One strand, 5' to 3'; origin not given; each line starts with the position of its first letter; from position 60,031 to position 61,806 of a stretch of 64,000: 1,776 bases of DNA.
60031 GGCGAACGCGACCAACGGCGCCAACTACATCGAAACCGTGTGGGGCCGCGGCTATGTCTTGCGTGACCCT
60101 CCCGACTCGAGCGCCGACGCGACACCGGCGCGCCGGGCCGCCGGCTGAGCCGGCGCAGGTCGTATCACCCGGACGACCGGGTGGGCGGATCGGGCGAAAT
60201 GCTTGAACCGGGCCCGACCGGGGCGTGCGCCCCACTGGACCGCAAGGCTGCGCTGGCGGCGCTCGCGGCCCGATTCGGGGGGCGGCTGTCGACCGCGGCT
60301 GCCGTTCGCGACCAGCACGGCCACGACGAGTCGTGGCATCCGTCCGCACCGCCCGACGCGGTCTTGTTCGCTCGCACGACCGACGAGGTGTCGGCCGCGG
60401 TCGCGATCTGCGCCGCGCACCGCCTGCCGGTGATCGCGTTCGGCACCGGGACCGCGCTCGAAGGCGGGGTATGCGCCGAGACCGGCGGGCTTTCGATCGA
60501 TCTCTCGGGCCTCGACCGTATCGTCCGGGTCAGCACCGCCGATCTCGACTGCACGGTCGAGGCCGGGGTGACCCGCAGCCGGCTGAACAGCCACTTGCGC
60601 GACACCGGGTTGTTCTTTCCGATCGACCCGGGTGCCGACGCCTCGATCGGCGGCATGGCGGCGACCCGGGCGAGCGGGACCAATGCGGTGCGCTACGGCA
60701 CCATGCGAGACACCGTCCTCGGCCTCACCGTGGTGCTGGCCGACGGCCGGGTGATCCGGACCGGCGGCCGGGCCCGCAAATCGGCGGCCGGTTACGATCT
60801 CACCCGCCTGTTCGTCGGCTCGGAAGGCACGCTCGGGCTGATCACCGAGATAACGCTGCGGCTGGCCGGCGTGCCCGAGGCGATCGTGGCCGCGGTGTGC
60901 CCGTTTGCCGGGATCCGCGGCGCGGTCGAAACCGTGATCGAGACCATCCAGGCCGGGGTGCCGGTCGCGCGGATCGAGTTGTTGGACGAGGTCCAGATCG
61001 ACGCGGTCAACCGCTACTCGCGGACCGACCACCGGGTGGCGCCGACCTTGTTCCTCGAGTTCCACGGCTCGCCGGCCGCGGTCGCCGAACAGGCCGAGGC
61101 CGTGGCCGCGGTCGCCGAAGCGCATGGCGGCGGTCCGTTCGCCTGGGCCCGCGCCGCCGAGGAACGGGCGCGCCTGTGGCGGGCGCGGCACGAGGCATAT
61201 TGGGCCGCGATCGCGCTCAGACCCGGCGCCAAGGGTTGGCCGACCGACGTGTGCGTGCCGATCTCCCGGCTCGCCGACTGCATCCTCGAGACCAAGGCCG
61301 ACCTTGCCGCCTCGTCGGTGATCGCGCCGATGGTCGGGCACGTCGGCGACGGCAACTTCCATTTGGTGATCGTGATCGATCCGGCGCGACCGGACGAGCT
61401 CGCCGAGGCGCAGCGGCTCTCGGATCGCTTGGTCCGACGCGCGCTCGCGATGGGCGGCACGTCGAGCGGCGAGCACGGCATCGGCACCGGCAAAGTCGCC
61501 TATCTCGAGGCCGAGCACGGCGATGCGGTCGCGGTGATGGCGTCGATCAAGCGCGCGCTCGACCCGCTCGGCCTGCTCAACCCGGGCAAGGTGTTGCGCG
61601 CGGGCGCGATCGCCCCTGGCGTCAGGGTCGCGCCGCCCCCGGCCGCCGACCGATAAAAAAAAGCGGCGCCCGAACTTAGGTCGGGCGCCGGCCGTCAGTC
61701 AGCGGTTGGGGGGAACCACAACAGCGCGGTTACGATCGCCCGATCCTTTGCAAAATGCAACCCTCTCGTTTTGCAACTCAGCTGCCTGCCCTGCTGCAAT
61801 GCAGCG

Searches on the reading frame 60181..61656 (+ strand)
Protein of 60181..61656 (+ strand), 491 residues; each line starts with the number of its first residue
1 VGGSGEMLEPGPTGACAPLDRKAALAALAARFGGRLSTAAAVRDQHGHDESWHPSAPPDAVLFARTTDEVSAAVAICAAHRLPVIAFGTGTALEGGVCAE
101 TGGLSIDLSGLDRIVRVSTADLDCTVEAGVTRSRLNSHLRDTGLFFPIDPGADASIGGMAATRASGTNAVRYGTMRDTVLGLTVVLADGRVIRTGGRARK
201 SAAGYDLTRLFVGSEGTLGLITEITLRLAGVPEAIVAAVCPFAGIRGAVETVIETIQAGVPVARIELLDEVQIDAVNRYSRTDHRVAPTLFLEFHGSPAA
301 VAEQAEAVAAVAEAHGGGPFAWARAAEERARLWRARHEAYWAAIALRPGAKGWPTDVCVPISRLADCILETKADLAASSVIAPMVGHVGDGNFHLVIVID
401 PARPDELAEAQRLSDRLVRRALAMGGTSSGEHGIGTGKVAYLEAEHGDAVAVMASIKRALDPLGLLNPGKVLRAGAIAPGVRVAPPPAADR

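Call 27: search_protein_families(library=pfam, proteins=[window:60181-61656:+], max_evalue=0.001)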
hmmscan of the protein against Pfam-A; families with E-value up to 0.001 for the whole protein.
window:60181-61656:+ (491 aa): 2 families
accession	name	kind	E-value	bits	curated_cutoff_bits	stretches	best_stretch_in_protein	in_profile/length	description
PF02913.24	FAD-oxidase_C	-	1e-64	219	21.2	1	232-471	2-248/248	FAD linked oxidases, C-terminal domain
PF01565.28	FAD_binding_4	-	6.4e-39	133.3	26.4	1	58-195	1-139/139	FAD binding domain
